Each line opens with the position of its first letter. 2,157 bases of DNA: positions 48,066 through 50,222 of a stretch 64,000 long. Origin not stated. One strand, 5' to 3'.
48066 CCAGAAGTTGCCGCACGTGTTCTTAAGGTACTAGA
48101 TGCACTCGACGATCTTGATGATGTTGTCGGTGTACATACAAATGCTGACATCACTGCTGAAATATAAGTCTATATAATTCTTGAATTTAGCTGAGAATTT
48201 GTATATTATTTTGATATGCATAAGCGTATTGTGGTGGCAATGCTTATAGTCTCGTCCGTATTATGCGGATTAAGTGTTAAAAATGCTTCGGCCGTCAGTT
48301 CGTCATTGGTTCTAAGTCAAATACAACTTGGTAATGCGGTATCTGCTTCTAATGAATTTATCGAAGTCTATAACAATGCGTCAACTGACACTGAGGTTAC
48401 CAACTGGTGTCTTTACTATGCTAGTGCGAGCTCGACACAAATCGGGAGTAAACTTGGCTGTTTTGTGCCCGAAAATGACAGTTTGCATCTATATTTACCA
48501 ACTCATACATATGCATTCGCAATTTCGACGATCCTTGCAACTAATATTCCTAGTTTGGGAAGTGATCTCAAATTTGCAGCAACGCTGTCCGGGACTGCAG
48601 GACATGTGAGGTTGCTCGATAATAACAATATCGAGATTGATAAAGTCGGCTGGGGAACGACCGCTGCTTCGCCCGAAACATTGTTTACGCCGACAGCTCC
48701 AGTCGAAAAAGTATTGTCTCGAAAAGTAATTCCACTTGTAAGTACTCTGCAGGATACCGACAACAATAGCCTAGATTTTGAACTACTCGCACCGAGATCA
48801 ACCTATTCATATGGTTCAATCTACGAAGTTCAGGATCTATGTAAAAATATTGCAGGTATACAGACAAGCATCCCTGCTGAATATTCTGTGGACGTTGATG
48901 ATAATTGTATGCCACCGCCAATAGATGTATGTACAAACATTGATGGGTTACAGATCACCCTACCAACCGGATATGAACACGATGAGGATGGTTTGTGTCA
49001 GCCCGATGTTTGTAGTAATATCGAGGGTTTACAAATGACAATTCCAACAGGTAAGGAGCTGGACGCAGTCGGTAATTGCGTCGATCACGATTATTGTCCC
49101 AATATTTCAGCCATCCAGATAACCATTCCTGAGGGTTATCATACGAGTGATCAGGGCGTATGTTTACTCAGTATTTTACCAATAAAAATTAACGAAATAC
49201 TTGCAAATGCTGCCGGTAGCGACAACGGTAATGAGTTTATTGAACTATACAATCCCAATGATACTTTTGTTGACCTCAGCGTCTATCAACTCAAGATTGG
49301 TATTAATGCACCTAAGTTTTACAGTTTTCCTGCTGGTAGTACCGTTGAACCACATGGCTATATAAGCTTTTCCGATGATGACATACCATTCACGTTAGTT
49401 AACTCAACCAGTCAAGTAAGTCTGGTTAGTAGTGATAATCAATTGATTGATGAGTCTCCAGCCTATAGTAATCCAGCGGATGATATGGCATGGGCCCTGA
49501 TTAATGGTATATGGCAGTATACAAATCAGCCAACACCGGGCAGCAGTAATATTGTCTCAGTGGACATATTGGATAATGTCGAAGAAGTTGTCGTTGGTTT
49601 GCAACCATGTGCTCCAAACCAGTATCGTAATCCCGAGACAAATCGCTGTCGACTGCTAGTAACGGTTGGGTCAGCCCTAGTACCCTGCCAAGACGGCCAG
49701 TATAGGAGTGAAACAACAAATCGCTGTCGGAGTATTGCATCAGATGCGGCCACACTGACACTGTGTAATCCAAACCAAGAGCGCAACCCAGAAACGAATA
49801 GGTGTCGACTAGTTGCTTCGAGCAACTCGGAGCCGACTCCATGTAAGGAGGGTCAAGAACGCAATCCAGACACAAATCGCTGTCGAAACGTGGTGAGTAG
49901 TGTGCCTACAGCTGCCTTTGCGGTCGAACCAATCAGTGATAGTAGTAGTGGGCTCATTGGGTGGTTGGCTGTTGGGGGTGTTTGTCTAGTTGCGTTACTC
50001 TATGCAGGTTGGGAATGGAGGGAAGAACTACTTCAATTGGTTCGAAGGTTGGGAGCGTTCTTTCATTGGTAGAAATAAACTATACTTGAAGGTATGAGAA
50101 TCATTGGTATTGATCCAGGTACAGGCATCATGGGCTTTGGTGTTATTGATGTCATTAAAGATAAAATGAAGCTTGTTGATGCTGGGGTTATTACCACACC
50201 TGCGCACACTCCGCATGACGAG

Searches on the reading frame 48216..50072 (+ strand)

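Call 94: search_protein_families(library=pfam, proteins=[window:48216-50072:+], max_evalue=0.001)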
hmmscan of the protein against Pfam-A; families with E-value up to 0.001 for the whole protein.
window:48216-50072:+ (618 aa): 2 families
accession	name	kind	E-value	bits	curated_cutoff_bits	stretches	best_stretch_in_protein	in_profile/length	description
PF00932.25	LTD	-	6.2e-21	75.3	34.3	2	323-413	8-104/109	Lamin Tail Domain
PF25314.1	TNFR_nem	-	0.0007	20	27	0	543-559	18-34/34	TNF receptor-like domain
